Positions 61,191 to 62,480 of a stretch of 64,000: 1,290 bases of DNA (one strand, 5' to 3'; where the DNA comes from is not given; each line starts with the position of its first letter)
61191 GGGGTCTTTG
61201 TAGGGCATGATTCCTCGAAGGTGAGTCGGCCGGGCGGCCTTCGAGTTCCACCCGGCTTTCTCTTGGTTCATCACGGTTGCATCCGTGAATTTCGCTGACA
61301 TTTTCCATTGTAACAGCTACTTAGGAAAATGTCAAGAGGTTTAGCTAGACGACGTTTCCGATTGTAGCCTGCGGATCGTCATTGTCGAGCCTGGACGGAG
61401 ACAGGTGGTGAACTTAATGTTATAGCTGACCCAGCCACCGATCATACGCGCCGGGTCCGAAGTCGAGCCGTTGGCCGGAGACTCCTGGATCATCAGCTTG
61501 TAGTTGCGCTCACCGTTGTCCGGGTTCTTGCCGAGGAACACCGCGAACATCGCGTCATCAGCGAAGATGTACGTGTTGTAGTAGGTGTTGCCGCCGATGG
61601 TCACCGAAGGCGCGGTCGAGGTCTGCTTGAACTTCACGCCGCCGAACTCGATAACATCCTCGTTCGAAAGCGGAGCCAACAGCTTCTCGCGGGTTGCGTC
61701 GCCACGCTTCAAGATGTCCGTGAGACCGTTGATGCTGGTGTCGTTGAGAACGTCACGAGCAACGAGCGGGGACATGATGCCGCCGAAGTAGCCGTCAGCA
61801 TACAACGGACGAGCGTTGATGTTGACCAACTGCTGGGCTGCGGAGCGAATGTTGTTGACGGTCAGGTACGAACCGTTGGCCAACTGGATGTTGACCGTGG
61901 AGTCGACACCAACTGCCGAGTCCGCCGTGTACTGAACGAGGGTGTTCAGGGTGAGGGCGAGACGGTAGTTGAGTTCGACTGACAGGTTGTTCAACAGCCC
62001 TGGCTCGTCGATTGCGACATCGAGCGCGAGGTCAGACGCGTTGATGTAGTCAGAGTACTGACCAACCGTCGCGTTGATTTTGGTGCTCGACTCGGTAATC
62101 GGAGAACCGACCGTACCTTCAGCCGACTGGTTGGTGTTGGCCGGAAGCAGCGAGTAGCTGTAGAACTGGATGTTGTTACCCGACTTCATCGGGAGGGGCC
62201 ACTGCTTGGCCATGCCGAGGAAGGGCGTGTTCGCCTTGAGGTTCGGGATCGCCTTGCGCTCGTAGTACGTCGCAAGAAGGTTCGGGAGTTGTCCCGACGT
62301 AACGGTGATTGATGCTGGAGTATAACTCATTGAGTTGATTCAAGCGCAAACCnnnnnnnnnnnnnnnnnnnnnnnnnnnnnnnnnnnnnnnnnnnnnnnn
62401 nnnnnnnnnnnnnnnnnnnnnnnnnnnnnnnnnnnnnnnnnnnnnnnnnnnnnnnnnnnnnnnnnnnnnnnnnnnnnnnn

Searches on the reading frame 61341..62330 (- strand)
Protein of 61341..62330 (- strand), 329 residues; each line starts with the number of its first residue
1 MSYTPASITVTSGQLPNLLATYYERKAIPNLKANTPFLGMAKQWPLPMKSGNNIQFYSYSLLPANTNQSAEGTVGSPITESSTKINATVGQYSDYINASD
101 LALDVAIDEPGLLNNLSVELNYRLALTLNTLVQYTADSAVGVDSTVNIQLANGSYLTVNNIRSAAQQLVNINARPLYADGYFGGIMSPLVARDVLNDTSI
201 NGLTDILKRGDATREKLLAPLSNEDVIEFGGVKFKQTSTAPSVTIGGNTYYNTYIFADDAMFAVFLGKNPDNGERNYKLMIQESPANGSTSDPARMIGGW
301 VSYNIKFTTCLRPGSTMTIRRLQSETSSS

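Call 8: search_protein_families(library=phrogs, proteins=[window:61341-62330:-], max_evalue=0.001)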
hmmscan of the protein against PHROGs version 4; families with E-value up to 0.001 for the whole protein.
window:61341-62330:- (329 aa): 1 family
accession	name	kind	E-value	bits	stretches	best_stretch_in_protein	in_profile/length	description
phrog_1357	-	head and packaging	3.9e-14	53.4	1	11-262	25-291/356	major head protein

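Call 11: search_dna_similar(query=window:61341-62330:-, collection=phages, mode=protein, max_rows=20, max_evalue=0.001)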
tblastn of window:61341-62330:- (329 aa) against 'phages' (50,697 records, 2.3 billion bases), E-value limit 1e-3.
Records with a match: 5; places in all: 5; records where one place covers at least 80% of the query: 3.
Best place of each record, by identity: <60% 5.
By first word of the organism name: Bacteriophage 3; Tunturiibacter 1; Caudoviricetes 1.
By host as written in the record: - 4; Tunturiibacter psychrotolerans X5P2 1.
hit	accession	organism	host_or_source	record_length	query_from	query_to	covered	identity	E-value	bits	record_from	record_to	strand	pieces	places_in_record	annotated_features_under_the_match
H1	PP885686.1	Tunturiibacter phage Tunturi_3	Tunturiibacter psychrotolerans X5P2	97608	1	329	100%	39.1%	4e-53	193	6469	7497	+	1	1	major head protein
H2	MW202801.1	Caudoviricetes sp.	Manatee Spring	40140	18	305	88%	26.0%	3e-12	74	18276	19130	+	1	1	major capsid protein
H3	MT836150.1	Bacteriophage sp.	human fecal samples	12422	15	300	87%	26.0%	4e-9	64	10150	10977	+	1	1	record has no annotation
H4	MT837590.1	Bacteriophage sp.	human fecal samples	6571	9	240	71%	26.3%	1e-5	53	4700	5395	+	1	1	record has no annotation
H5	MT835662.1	Bacteriophage sp.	human fecal samples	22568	11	195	56%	28.6%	2e-6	55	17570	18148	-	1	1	record has no annotation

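Call 125: search_protein_families(library=pfam, proteins=[window:61341-62330:-], max_evalue=0.01)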
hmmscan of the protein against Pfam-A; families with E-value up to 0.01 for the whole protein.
window:61341-62330:- (329 aa): 0 families
